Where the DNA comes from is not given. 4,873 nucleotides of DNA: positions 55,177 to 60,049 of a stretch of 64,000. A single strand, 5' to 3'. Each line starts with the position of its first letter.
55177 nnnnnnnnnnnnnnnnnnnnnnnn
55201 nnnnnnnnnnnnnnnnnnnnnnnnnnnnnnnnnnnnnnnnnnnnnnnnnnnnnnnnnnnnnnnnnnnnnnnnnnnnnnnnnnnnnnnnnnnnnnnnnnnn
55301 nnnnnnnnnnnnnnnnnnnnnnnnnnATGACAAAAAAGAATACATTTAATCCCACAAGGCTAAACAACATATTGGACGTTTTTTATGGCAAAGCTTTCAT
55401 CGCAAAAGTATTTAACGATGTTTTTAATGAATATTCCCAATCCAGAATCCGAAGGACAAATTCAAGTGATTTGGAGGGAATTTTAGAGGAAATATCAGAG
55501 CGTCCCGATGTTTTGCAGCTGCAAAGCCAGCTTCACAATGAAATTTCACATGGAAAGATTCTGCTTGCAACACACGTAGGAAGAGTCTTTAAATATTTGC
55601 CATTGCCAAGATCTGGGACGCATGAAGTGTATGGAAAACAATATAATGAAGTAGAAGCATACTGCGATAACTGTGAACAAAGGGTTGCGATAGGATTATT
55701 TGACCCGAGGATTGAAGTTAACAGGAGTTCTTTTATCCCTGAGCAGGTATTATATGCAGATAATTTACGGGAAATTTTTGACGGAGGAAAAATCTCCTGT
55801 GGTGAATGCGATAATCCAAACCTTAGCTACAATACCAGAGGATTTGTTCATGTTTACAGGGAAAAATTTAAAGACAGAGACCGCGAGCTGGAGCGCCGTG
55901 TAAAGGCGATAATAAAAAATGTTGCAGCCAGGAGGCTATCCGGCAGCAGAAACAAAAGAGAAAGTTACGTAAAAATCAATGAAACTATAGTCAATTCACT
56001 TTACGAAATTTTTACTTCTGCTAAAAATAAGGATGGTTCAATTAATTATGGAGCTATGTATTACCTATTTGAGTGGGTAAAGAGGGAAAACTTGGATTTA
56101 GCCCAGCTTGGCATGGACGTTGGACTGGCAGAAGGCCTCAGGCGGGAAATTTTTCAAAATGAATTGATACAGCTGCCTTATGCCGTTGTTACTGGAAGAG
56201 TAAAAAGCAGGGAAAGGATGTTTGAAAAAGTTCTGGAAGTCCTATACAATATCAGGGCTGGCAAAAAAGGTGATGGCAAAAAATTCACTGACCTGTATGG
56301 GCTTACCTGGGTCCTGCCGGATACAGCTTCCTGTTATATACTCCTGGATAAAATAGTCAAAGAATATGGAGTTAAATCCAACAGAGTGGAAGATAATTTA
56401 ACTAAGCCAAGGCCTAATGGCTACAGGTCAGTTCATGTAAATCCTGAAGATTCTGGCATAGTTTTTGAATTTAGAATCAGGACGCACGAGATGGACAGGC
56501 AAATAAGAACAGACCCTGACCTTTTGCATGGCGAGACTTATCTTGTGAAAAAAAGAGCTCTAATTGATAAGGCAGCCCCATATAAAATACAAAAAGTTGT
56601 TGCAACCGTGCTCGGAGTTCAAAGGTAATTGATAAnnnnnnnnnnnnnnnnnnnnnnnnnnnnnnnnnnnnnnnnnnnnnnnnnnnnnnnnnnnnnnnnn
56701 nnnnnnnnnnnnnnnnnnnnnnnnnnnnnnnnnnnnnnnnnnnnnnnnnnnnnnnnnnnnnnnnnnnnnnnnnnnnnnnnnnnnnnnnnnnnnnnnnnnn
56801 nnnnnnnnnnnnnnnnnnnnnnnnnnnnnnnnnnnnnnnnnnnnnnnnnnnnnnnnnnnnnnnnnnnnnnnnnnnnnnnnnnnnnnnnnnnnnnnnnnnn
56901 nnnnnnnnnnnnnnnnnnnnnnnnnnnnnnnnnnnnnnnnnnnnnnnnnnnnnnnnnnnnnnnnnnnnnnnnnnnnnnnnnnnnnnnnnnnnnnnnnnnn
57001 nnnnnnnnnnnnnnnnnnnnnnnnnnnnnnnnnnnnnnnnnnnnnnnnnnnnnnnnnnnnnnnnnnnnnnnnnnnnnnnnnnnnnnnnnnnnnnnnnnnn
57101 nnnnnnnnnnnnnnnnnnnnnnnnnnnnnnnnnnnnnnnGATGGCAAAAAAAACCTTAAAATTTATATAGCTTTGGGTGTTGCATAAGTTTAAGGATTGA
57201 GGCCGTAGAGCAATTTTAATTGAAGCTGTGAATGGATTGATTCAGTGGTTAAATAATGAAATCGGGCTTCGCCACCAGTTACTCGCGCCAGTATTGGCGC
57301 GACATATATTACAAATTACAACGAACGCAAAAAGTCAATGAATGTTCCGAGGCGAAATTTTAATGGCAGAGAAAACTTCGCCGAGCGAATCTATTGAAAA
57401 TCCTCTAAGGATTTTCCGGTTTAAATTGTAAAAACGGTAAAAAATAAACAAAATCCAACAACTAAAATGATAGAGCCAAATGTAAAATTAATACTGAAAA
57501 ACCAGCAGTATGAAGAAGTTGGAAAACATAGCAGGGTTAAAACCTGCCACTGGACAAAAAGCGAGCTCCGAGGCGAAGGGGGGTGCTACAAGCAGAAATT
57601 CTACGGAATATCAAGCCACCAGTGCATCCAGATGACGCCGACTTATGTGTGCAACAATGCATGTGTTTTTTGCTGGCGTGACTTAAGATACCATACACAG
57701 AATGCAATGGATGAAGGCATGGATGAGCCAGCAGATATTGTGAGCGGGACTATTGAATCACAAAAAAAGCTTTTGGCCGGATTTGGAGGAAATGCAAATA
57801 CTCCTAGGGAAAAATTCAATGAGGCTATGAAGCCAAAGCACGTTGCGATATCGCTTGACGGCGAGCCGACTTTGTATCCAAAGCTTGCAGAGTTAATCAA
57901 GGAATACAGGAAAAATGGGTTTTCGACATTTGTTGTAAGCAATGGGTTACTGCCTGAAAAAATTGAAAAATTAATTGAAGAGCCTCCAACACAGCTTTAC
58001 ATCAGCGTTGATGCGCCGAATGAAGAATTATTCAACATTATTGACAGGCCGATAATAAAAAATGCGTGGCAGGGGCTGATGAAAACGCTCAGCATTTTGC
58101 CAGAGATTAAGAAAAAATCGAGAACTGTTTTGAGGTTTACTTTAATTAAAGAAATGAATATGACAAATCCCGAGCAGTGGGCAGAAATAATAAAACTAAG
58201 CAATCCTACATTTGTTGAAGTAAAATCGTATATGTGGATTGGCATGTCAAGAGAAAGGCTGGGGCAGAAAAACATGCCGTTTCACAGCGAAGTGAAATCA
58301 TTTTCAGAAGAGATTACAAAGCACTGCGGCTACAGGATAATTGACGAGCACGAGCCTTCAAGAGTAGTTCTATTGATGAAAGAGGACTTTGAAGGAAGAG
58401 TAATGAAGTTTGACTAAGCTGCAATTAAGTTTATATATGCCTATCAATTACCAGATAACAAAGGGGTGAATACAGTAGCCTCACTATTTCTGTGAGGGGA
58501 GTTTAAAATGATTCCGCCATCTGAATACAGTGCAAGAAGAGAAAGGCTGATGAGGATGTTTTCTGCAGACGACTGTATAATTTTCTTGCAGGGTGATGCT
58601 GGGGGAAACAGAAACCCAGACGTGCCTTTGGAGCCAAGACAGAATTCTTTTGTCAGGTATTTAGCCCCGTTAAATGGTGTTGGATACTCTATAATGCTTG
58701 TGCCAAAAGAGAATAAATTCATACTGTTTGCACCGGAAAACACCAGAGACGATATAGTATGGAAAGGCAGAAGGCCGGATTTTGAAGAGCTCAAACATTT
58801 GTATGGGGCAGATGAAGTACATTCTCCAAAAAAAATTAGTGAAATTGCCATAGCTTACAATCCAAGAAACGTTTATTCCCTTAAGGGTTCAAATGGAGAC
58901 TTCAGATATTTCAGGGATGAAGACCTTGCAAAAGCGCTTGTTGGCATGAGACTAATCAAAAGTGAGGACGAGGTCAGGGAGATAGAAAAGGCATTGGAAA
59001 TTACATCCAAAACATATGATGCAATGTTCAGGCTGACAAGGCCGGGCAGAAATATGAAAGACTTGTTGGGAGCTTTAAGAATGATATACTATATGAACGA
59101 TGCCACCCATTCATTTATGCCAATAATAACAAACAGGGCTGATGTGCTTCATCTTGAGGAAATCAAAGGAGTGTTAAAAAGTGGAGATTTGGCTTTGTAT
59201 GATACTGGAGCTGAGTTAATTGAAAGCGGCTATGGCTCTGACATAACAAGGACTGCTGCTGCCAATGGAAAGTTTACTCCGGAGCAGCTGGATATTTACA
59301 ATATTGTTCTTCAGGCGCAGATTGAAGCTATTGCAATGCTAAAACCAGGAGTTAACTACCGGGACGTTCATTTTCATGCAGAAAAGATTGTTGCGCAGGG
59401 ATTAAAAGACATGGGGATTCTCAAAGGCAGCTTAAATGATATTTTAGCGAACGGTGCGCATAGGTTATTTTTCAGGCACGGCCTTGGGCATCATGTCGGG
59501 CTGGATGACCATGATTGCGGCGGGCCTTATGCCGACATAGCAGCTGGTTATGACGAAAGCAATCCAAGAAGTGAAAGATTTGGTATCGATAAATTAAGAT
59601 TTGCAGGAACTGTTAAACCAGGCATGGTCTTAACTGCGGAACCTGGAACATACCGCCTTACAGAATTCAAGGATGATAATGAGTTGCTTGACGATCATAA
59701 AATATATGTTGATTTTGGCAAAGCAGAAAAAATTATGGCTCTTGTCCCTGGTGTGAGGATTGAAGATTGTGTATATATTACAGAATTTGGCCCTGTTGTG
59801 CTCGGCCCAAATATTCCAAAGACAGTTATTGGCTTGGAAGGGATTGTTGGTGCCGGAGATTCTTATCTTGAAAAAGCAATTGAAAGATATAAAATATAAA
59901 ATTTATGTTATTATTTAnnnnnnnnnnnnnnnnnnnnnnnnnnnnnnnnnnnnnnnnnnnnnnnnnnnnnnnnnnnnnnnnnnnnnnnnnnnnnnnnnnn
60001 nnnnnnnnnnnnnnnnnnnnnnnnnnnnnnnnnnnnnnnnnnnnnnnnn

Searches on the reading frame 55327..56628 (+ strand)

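Call 37: search_protein_families(library=pfam, proteins=[window:55327-56628:+], max_evalue=0.00001)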
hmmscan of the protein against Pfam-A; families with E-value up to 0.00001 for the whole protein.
window:55327-56628:+ (433 aa): 1 family
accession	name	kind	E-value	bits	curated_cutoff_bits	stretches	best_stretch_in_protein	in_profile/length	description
PF04607.23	RelA_SpoT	-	4.8e-12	46.6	27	1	290-392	1-97/113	Region found in RelA / SpoT proteins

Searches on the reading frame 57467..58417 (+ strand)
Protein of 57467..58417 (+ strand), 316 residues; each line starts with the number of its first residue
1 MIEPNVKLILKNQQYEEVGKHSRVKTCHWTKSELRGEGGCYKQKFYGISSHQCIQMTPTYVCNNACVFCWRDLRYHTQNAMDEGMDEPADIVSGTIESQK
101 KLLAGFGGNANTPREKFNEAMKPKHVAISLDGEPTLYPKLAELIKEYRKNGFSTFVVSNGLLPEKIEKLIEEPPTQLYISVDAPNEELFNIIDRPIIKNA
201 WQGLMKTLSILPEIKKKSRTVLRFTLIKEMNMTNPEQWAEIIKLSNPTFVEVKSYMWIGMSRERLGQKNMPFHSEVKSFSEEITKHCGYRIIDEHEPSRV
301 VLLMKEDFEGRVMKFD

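Call 37: search_protein_families(library=pfam, proteins=[window:57467-58417:+], max_evalue=0.00001)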
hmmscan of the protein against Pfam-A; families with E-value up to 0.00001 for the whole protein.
window:57467-58417:+ (316 aa): 2 families
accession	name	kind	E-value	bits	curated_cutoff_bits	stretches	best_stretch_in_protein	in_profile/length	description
PF08608.17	Wyosine_form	-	6.4e-24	84.4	22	1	245-304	2-62/63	Wyosine base formation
PF04055.27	Radical_SAM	-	9.1e-18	65.4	29.5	1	57-238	2-162/166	Radical SAM superfamily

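Call 72: find_encoding_contigs(protein=window:57467-58417:+, flank=3000, max_places=10)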
Protein window:57467-58417:+ (316 aa): 1 contig read that carries it; 1 place shown.
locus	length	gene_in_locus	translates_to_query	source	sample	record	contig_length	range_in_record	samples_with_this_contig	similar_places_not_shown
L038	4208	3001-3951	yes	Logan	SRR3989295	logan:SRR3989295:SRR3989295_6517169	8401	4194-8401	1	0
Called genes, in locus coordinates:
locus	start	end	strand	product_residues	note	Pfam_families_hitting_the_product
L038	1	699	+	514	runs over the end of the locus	-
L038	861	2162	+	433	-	PF04607:RelA_SpoT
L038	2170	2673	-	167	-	-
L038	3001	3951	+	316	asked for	PF04055:Radical_SAM, PF08608:Wyosine_form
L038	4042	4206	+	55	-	?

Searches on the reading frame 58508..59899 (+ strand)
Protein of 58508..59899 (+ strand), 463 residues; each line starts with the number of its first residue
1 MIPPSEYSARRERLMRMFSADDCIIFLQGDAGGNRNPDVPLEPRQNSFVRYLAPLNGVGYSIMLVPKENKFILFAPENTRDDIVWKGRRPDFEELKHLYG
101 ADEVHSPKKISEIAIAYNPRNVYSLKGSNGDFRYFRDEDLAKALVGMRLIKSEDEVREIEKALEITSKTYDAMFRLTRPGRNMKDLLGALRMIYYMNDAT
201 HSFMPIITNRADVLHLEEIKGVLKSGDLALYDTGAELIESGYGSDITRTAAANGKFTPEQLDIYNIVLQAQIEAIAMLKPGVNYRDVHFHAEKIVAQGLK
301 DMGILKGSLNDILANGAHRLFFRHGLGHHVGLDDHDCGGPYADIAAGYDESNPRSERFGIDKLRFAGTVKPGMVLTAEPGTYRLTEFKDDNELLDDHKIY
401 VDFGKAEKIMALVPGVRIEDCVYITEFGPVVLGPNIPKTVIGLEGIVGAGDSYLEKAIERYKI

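Call 37: search_protein_families(library=pfam, proteins=[window:58508-59899:+], max_evalue=0.00001)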
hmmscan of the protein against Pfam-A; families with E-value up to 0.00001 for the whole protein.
window:58508-59899:+ (463 aa): 2 families
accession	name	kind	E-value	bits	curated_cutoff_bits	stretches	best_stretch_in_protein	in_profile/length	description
PF00557.29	Peptidase_M24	-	2.1e-43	149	23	1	158-426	2-208/208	Metallopeptidase family M24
PF05195.22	AMP_N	-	1.3e-15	57.6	24.6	1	7-114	1-110/121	Aminopeptidase P, N-terminal domain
